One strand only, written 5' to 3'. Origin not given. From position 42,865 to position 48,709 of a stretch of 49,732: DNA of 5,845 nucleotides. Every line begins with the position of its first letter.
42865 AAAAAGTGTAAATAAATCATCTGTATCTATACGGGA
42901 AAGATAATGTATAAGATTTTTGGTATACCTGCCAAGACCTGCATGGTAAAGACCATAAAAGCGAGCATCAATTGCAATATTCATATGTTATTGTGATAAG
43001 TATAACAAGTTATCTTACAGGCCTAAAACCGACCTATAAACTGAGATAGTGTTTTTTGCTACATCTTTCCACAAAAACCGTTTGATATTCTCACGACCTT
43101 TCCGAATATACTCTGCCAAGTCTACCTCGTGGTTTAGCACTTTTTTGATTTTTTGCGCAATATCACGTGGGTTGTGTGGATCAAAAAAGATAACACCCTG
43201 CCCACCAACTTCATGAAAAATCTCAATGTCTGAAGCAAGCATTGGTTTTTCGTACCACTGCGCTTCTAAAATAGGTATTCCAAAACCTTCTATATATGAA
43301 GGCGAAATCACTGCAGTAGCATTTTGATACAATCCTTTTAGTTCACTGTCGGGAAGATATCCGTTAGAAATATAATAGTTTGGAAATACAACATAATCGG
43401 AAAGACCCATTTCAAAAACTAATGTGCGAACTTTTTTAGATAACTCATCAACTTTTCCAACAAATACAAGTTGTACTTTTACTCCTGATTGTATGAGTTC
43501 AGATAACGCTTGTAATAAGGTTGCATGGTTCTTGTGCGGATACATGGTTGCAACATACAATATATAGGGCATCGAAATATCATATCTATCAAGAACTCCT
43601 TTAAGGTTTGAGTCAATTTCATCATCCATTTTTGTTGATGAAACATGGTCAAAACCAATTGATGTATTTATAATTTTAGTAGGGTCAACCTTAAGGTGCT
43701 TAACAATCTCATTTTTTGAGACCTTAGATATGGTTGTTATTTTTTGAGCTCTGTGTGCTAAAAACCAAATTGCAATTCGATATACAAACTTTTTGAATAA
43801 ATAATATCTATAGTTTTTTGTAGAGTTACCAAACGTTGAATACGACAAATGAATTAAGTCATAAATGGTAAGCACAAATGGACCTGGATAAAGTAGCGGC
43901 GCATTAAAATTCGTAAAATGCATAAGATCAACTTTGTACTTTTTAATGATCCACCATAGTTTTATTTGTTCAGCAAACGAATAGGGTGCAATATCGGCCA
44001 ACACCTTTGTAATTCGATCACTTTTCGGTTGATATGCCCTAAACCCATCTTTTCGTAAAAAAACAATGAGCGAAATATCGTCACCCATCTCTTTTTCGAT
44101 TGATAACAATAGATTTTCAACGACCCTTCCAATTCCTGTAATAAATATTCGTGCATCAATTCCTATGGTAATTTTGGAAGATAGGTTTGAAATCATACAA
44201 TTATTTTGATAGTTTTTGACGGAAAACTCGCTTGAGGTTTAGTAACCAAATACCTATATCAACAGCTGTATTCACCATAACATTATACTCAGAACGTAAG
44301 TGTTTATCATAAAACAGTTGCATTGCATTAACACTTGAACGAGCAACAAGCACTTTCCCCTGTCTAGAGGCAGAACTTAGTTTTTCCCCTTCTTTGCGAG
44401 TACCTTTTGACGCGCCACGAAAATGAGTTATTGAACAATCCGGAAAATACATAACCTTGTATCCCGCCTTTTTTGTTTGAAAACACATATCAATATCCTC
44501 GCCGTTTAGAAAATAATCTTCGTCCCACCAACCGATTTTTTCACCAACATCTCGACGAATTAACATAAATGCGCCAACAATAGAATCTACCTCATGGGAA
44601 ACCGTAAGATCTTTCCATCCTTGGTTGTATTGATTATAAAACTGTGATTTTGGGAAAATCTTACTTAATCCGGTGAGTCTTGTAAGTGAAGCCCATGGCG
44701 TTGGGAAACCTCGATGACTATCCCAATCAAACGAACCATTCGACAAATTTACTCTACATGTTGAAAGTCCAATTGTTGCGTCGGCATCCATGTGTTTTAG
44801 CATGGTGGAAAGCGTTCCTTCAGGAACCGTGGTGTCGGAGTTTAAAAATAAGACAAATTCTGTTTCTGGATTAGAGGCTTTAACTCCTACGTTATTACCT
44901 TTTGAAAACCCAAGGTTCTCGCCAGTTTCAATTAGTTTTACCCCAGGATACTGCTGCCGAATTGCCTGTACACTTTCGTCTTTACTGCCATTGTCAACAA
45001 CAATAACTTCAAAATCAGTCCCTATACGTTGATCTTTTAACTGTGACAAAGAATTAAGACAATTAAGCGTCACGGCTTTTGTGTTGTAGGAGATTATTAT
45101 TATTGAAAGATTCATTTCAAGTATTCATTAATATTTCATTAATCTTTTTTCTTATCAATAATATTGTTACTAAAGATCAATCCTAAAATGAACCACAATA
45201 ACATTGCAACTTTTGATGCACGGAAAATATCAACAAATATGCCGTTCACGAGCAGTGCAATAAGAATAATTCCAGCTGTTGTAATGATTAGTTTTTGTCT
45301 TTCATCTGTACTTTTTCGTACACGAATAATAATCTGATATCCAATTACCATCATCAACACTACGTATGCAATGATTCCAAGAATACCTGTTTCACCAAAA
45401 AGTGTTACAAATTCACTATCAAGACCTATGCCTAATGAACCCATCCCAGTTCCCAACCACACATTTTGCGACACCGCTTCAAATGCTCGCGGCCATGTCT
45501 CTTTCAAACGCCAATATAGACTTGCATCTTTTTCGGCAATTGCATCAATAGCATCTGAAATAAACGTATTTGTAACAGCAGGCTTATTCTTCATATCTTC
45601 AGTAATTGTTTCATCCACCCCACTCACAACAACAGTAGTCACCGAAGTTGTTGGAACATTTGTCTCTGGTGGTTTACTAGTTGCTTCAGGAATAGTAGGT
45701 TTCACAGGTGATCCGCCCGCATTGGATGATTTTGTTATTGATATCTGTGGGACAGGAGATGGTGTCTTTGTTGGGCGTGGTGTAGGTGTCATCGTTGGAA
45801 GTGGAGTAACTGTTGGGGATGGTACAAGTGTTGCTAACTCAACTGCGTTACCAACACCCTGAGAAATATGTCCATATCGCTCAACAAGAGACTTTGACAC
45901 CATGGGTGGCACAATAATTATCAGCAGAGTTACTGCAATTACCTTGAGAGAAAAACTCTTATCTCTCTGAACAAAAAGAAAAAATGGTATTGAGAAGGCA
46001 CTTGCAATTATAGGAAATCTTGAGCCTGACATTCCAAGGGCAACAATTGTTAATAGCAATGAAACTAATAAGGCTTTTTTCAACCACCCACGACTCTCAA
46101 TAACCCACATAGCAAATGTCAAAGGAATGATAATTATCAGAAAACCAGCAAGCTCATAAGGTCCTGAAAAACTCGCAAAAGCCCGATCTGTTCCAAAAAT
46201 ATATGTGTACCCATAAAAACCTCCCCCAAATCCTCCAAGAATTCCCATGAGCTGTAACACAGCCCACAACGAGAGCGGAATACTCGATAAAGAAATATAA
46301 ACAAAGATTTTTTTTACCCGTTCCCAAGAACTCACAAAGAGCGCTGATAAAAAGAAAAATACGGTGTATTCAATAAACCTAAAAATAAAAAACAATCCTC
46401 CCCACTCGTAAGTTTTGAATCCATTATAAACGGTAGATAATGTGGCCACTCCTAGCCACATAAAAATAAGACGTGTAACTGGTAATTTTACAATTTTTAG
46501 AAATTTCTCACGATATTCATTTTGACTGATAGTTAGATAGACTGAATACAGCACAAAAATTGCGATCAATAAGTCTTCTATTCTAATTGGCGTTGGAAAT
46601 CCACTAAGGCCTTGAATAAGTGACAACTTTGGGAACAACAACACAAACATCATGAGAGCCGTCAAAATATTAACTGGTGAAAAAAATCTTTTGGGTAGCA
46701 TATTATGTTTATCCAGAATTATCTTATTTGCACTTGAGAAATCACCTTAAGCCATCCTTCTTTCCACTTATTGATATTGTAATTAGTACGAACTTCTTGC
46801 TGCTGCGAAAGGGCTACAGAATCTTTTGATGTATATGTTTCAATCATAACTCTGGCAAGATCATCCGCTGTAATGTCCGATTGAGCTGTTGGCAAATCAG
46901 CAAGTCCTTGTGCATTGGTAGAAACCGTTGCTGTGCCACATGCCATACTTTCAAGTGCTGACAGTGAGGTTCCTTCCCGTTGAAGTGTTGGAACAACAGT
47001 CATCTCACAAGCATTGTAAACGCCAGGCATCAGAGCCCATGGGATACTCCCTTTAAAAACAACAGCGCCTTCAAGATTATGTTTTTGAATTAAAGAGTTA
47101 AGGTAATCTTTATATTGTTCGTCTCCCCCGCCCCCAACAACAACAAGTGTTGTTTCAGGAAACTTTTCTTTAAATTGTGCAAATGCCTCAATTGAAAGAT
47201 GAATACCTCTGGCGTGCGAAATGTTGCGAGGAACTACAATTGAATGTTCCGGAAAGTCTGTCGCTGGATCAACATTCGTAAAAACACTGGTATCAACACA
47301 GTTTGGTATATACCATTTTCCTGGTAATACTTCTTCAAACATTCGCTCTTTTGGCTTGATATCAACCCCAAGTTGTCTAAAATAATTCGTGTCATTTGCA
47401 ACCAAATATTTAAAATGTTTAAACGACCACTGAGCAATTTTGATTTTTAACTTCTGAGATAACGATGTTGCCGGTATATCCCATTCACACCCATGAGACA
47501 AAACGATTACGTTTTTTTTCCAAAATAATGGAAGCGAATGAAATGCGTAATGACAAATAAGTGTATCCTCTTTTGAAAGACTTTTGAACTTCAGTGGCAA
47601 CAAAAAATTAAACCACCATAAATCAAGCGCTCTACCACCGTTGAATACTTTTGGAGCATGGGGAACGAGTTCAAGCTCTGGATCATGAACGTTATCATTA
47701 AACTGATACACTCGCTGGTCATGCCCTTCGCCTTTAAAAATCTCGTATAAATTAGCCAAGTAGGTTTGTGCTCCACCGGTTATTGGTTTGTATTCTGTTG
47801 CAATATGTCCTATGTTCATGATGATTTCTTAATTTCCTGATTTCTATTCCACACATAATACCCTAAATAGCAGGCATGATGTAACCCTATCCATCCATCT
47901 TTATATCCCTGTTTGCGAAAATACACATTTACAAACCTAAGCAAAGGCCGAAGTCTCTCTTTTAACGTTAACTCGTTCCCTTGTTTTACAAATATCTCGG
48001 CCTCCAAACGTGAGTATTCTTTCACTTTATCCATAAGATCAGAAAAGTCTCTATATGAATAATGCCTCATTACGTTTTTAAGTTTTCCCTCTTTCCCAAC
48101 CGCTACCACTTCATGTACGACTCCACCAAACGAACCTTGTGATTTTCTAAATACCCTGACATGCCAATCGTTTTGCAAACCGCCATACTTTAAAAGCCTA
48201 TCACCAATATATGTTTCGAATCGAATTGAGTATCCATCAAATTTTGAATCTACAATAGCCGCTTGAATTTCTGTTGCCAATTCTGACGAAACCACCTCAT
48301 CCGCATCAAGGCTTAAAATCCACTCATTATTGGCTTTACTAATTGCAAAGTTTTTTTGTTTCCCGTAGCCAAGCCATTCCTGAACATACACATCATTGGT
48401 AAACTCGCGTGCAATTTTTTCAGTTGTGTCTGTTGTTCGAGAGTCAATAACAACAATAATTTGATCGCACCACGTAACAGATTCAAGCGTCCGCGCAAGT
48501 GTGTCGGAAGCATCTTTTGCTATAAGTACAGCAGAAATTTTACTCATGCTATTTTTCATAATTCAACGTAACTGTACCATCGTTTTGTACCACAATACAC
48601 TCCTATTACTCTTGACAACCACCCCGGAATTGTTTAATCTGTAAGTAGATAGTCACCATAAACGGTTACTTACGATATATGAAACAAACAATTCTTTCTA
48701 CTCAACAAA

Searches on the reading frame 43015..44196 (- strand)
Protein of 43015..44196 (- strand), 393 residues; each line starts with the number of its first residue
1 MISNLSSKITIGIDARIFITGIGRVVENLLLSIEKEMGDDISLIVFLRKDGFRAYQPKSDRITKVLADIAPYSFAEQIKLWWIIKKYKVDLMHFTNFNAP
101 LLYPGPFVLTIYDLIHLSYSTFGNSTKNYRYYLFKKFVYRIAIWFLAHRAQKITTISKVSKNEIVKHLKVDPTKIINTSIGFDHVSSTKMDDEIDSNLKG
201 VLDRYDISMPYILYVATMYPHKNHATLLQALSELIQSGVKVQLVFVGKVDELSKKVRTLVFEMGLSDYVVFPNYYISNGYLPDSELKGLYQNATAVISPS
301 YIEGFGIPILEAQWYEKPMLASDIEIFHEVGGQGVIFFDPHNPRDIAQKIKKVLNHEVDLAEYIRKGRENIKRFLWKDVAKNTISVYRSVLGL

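Call 8: search_protein_families(library=pfam, proteins=[window:43015-44196:-], max_evalue=0.001)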
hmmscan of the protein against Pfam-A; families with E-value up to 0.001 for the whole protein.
window:43015-44196:- (393 aa): 3 families
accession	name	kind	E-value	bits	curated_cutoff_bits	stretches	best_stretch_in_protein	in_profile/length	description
PF00534.26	Glycos_transf_1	-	9.8e-26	90.7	26.4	1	210-368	16-170/172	Glycosyl transferases group 1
PF13692.12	Glyco_trans_1_4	-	5.6e-21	75.7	27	1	210-355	2-141/142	Glycosyl transferases group 1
PF13439.12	Glyco_transf_4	-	1.4e-10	41.9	28.5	1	20-175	2-159/170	Glycosyltransferase Family 4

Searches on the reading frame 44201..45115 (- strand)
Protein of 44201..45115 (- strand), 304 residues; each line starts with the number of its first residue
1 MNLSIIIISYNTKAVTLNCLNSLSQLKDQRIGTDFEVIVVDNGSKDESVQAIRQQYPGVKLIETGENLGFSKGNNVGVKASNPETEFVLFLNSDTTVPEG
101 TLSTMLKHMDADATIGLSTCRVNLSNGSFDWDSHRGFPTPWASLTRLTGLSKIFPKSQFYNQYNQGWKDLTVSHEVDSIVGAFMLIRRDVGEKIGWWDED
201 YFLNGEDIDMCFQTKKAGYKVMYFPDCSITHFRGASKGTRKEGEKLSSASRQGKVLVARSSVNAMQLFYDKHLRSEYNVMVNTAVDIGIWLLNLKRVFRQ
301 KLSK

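Call 8: search_protein_families(library=pfam, proteins=[window:44201-45115:-], max_evalue=0.001)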
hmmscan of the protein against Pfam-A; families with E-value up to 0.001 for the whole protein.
window:44201-45115:- (304 aa): 5 families
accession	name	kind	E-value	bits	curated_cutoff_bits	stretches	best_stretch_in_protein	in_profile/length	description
PF00535.33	Glycos_transf_2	-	1.3e-24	87.5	23.3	1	4-161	1-138/168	Glycosyl transferase family 2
PF13641.12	Glyco_tranf_2_3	-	3.5e-17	63.6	27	1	3-236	3-216/230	Glycosyltransferase like family 2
PF13632.12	Glyco_trans_2_3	-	4.7e-10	40.1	27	1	87-227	1-119/198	Glycosyl transferase family group 2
PF13712.12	Glyco_tranf_2_5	-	6.3e-06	26.5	27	1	74-222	45-178/210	Glycosyltransferase like family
PF10111.15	Glyco_tranf_2_2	-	0.00026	21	27.3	0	32-108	27-105/276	Glycosyltransferase like family 2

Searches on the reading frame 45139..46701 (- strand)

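Call 8: search_protein_families(library=pfam, proteins=[window:45139-46701:-], max_evalue=0.001)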
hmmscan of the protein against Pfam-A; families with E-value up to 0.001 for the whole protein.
window:45139-46701:- (520 aa): 1 family
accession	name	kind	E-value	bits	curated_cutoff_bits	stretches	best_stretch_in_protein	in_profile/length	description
PF04932.20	Wzy_C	-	0.00067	19.9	31.7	0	214-269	2-57/149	O-Antigen ligase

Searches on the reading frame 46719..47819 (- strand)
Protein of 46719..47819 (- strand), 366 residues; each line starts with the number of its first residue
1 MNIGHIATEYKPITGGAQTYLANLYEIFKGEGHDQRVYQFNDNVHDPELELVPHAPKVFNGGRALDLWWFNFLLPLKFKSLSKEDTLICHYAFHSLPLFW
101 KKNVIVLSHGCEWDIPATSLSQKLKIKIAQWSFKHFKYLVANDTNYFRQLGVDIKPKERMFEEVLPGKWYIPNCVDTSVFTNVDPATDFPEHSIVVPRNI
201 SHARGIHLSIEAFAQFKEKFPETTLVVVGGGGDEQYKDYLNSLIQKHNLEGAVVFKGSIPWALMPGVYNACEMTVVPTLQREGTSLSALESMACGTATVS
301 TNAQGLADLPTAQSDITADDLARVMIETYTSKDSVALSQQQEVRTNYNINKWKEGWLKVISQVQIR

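Call 8: search_protein_families(library=pfam, proteins=[window:46719-47819:-], max_evalue=0.001)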
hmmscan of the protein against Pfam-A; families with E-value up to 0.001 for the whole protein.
window:46719-47819:- (366 aa): 4 families
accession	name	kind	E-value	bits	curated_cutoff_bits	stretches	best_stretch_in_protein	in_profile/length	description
PF00534.26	Glycos_transf_1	-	6.1e-23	81.6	26.4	1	194-309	18-130/172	Glycosyl transferases group 1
PF13692.12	Glyco_trans_1_4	-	5.9e-18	65.9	27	1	199-310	9-115/142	Glycosyl transferases group 1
PF13439.12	Glyco_transf_4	-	0.00013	22.5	28.5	1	15-142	2-140/170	Glycosyltransferase Family 4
PF13524.12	Glyco_trans_1_2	-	0.00018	21.9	25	1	216-350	9-136/144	Glycosyl transferase-like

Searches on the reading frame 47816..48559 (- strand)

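Call 8: search_protein_families(library=pfam, proteins=[window:47816-48559:-], max_evalue=0.001)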
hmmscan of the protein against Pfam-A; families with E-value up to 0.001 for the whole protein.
window:47816-48559:- (247 aa): 1 family
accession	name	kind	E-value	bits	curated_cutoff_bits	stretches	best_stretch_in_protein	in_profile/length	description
PF00535.33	Glycos_transf_2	-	2.2e-13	50.9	23.3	1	9-130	1-131/168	Glycosyl transferase family 2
